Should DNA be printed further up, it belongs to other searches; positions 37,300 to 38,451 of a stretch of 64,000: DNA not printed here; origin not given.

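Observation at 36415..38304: NeuB-SAF-TIM-barrel three-domain fusion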

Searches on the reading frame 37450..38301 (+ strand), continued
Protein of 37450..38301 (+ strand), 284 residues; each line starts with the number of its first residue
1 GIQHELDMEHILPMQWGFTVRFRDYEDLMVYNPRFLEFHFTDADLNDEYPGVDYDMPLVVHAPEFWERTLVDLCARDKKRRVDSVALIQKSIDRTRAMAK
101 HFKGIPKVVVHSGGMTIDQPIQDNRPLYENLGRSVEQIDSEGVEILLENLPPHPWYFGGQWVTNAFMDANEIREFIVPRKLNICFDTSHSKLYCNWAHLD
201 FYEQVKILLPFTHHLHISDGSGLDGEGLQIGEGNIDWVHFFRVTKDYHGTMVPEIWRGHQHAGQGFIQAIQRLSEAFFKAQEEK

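Call 92: find_homologous_proteins(query=A2, max_evalue=1e-10)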
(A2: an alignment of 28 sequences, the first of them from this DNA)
Query A2 (28 sequences) (284 aa, profile of the alignment): 284 proteins with E <= 1e-10 among 4932 candidates; the best 120 are listed.
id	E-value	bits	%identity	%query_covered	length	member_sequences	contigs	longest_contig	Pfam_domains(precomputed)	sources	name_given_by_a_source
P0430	2.9e-114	399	41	91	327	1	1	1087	PF01261.31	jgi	jgi:N-acetylneuraminate synthase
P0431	5.5e-113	395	42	93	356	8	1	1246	PF08666.18,PF01261.31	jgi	jgi:N-acetylneuraminate synthase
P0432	5.6e-113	395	42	91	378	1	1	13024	PF08666.18,PF01261.31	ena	-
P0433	1.4e-112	394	41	91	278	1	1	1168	PF01261.31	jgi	jgi:N-acetylneuraminate synthase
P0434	3.0e-112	393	39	93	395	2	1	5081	PF08666.18,PF01261.31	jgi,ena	jgi:N-acetylneuraminate synthase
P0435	8.9e-112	391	39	92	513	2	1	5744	PF03102.21,PF08666.18,PF01261.31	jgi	jgi:N-acetylneuraminate synthase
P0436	8.2e-111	388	39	96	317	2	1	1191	PF01261.31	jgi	jgi:N-acetylneuraminate synthase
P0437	9.9e-111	388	42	91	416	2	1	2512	PF03102.21,PF08666.18,PF01261.31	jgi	-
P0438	1.0e-110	388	35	91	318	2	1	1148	PF01261.31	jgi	jgi:N-acetylneuraminate synthase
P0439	1.4e-110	387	40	91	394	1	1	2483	PF03102.21,PF08666.18,PF01261.31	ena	-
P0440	1.6e-110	387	36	92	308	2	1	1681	PF01261.31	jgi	jgi:N-acetylneuraminate synthase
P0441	6.5e-110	385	39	91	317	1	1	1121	PF01261.31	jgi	jgi:N-acetylneuraminate synthase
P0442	7.7e-110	385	41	92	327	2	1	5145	PF01261.31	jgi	jgi:N-acetylneuraminate synthase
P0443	1.2e-109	384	40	91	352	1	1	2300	PF08666.18,PF01261.31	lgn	-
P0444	2.3e-109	383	40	92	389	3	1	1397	PF08666.18,PF01261.31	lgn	-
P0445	2.5e-109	383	41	92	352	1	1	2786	PF08666.18,PF01261.31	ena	-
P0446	3.8e-109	382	38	92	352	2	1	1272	PF08666.18,PF01261.31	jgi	jgi:N-acetylneuraminate synthase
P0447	7.7e-109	381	34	91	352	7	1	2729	PF08666.18,PF01261.31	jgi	-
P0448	5.8e-108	379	38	92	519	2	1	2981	PF03102.21,PF08666.18,PF01261.31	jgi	jgi:N-acetylneuraminate synthase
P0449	2.1e-107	377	35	92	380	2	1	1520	PF01261.31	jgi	-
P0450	7.9e-107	375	34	93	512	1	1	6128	PF03102.21,PF08666.18,PF01261.31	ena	-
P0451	3.4e-106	373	38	92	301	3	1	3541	PF01261.31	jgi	jgi:N-acetylneuraminate synthase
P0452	3.7e-106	373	40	92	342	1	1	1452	PF01261.31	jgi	jgi:N-acetylneuraminate synthase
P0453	3.9e-106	373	32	93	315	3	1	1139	PF01261.31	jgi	jgi:N-acetylneuraminate synthase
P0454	9.4e-106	371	36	91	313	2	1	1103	PF01261.31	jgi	jgi:N-acetylneuraminate synthase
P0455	3.6e-105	369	39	91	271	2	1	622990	PF01261.31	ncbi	-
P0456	3.9e-105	369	38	92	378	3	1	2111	PF08666.18,PF01261.31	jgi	jgi:N-acetylneuraminate synthase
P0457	1.4e-104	367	33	92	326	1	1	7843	PF01261.31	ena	-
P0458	4.5e-104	366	34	91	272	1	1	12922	PF01261.31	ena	-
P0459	8.8e-104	365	37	91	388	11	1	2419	PF08666.18,PF01261.31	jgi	jgi:N-acetylneuraminate synthase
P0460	7.9e-103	362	35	92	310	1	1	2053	PF01261.31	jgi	jgi:N-acetylneuraminate synthase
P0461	5.3e-102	359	40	92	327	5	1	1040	PF01261.31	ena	-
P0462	5.9e-102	359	37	86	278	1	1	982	PF01261.31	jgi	-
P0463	1.0e-101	358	38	92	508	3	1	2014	PF03102.21,PF08666.18,PF01261.31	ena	-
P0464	2.1e-101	357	38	91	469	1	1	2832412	PF03102.21,PF08666.18,PF01261.31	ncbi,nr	ncbi:putative N-acetyl neuramic acid synthetase NeuB [Cyanobium sp. PCC 7001]|nr:putative N-acetyl n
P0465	2.3e-101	357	40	93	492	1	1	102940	PF03102.21,PF08666.18,PF01261.31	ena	-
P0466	4.0e-101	356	39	92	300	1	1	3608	PF01261.31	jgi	jgi:sugar phosphate isomerase/epimerase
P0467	5.5e-101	356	38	91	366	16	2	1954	PF08666.18,PF01261.31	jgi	jgi:N-acetylneuraminate synthase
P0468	1.7e-100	354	36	95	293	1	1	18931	PF01261.31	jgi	-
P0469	1.8e-100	354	38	93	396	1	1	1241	PF03102.21,PF08666.18,PF01261.31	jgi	jgi:N-acetylneuraminate synthase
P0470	1.0e-99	351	39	85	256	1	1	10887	PF01261.31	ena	-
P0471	5.5e-99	349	39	90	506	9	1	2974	PF03102.21,PF08666.18,PF01261.31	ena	-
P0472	7.2e-99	349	38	88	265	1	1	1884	PF01261.31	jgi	jgi:sugar phosphate isomerase/epimerase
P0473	2.9e-98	347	34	93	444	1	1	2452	PF03102.21,PF08666.18,PF01261.31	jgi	jgi:N-acetylneuraminate synthase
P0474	6.2e-98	346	39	90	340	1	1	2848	PF01261.31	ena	-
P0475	1.1e-97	345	38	92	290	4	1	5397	PF01261.31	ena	-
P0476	1.3e-96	341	36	85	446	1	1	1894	PF01261.31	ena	-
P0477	1.7e-96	341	38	86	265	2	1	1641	PF01261.31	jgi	jgi:N-acetylneuraminate synthase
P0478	1.8e-96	341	87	100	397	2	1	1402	PF08666.18,PF01261.31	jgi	jgi:N-acetylneuraminate synthase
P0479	2.1e-96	341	44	80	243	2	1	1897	PF01261.31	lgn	-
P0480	4.8e-96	339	38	85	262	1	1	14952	PF01261.31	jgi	-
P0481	9.5e-96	338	80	100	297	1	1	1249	PF01261.31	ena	-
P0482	9.7e-96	338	82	100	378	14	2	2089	PF08666.18,PF01261.31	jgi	jgi:N-acetylneuraminate synthase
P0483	1.3e-95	338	84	100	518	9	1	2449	PF03102.21,PF08666.18,PF01261.31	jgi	jgi:N-acetylneuraminate synthase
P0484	1.6e-95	338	34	92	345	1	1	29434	PF08666.18,PF01261.31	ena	-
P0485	4.3e-95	336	30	95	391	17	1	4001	PF01261.31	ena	-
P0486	7.8e-95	335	39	85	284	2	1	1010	PF01261.31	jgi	-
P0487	3.7e-94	333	82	100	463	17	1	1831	PF03102.21,PF08666.18,PF01261.31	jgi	jgi:N-acetylneuraminate synthase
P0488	5.1e-94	333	75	100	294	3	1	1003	PF01261.31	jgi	jgi:sugar phosphate isomerase/epimerase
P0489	1.0e-93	332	41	79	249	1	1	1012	PF01261.31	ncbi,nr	ncbi:MAG: sugar phosphate isomerase/epimerase, partial [Candidatus Heimdallarchaeota archaeon]|nr:su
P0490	1.8e-93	331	69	95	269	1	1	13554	PF01261.31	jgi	jgi:N-acetylneuraminate synthase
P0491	1.3e-92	328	70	99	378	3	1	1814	PF08666.18,PF01261.31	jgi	jgi:N-acetylneuraminate synthase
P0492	1.9e-92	328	68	99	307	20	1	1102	PF01261.31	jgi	jgi:N-acetylneuraminate synthase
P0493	2.2e-92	327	39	87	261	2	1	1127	PF01261.31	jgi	jgi:N-acetylneuraminate synthase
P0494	9.4e-92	325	67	99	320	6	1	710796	PF01261.31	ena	-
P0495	1.1e-91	325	68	100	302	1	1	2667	PF01261.31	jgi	jgi:N-acetylneuraminate synthase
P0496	1.6e-91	325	62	98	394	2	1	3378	PF03102.21,PF08666.18,PF01261.31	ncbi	-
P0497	4.7e-91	323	65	99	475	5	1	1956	PF03102.21,PF08666.18,PF01261.31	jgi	jgi:N-acetylneuraminate synthase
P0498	5.0e-91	323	70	99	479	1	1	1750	PF03102.21,PF08666.18,PF01261.31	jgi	jgi:N-acetylneuraminate synthase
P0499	6.4e-91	323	69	94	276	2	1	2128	PF01261.31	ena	-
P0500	7.1e-91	322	68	99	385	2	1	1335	PF08666.18,PF01261.31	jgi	jgi:N-acetylneuraminate synthase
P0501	7.8e-91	322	44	94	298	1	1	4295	PF01261.31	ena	-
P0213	8.8e-91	322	35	89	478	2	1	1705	PF03102.21,PF08666.18,PF01261.31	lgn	-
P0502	1.0e-90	322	69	100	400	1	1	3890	PF03102.21,PF08666.18,PF01261.31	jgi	jgi:N-acetylneuraminate synthase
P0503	1.3e-90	322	71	100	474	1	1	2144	PF03102.21,PF08666.18,PF01261.31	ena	-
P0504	2.0e-90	321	68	100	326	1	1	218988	PF01261.31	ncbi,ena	-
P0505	2.1e-90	321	67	100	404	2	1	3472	PF03102.21,PF08666.18,PF01261.31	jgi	jgi:N-acetylneuraminate synthase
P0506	2.3e-90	321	70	100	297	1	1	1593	PF01261.31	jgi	jgi:N-acetylneuraminate synthase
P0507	3.3e-90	320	63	99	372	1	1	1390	PF08666.18,PF01261.31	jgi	jgi:N-acetylneuraminate synthase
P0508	3.9e-90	320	71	97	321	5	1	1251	PF01261.31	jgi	jgi:N-acetylneuraminate synthase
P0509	3.9e-90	320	69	100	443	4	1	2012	PF03102.21,PF08666.18,PF01261.31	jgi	jgi:N-acetylneuraminate synthase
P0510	4.3e-90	320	70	99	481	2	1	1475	PF03102.21,PF08666.18,PF01261.31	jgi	jgi:N-acetylneuraminate synthase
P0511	4.6e-90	320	62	96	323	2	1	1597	PF01261.31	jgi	-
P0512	6.4e-90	319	70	97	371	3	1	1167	PF08666.18,PF01261.31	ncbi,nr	ncbi:MAG: hypothetical protein D6755_14075 [Anaerolineae bacterium]|nr:MAG: hypothetical protein D67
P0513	8.5e-90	319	69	99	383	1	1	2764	PF01261.31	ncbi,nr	ncbi:MAG: TIM barrel protein, partial [Anaerolineales bacterium]|nr:TIM barrel protein [Anaerolineal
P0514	1.0e-89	319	40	78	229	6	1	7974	PF01261.31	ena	-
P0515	1.2e-89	318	69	100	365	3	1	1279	PF08666.18,PF01261.31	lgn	-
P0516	1.3e-89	318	66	97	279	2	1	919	PF01261.31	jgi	-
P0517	1.3e-89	318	69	99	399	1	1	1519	PF03102.21,PF08666.18,PF01261.31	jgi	jgi:N-acetylneuraminate synthase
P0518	1.3e-89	318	68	100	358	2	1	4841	PF08666.18,PF01261.31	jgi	jgi:sugar phosphate isomerase/epimerase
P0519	1.5e-89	318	65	100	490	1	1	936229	PF03102.21,PF08666.18,PF01261.31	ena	-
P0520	1.5e-89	318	70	99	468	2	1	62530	PF03102.21,PF08666.18,PF01261.31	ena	-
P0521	1.5e-89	318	67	100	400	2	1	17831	PF03102.21,PF08666.18,PF01261.31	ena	-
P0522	1.8e-89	318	69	98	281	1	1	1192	PF01261.31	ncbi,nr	ncbi:MAG: sugar phosphate isomerase/epimerase family protein, partial [Desulfitobacteriaceae bacteri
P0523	2.1e-89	318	66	99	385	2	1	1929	PF08666.18,PF01261.31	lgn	-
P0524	2.1e-89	318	69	99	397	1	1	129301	PF03102.21,PF08666.18,PF01261.31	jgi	jgi:sugar phosphate isomerase/epimerase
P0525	2.6e-89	317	67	99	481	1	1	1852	PF03102.21,PF08666.18,PF01261.31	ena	-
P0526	2.7e-89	317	66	100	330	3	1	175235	PF01261.31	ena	-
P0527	3.6e-89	317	64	100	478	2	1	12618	PF03102.21,PF08666.18,PF01261.31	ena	-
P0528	3.9e-89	317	37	77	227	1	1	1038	PF01261.31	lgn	-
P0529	4.0e-89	317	63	99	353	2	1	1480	PF08666.18,PF01261.31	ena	-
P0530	5.3e-89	316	42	94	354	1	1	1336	PF08666.18,PF01261.31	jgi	jgi:N-acetylneuraminate synthase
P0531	9.3e-89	316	66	94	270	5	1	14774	PF01261.31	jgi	-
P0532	1.2e-88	315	67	99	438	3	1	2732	PF03102.21,PF08666.18,PF01261.31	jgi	jgi:N-acetylneuraminate synthase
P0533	1.3e-88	315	70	99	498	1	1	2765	PF03102.21,PF08666.18,PF01261.31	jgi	jgi:N-acetylneuraminate synthase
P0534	1.5e-88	315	70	99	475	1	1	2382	PF03102.21,PF08666.18,PF01261.31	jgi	jgi:N-acetylneuraminate synthase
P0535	1.6e-88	315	67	95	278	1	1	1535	PF01261.31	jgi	jgi:N-acetylneuraminate synthase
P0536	2.0e-88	314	70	95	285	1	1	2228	PF01261.31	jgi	jgi:N-acetylneuraminate synthase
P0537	3.4e-88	314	64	100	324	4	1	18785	PF01261.31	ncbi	ncbi:MAG: TIM barrel protein, partial [Anaerolineales bacterium]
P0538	3.8e-88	314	44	92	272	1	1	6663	PF01261.31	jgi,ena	-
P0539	4.3e-88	313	70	100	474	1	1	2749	PF03102.21,PF08666.18,PF01261.31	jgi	jgi:N-acetylneuraminate synthase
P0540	4.6e-88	313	70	98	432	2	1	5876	PF03102.21,PF08666.18,PF01261.31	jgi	jgi:N-acetylneuraminate synthase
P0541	4.7e-88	313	67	95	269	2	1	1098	PF01261.31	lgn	-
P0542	4.8e-88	313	63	99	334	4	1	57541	PF01261.31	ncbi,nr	ncbi:MAG: hypothetical protein B6D39_03385 [Anaerolineae bacterium UTCFX2]|nr:MAG: hypothetical prot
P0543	4.9e-88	313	66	97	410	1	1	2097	PF03102.21,PF08666.18,PF01261.31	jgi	jgi:sugar phosphate isomerase/epimerase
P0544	6.9e-88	313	62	100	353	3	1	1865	PF08666.18,PF01261.31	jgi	-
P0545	8.8e-88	312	65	98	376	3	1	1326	PF08666.18,PF01261.31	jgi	jgi:N-acetylneuraminate synthase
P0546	9.0e-88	312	41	77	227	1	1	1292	PF01261.31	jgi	jgi:N-acetylneuraminate synthase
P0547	9.2e-88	312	63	98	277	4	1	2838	PF01261.31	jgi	jgi:N-acetylneuraminate synthase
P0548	1.0e-87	312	63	99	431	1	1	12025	PF03102.21,PF08666.18,PF01261.31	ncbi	-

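Call 93: find_encoding_contigs(protein=P0455, flank=8000, max_places=1)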
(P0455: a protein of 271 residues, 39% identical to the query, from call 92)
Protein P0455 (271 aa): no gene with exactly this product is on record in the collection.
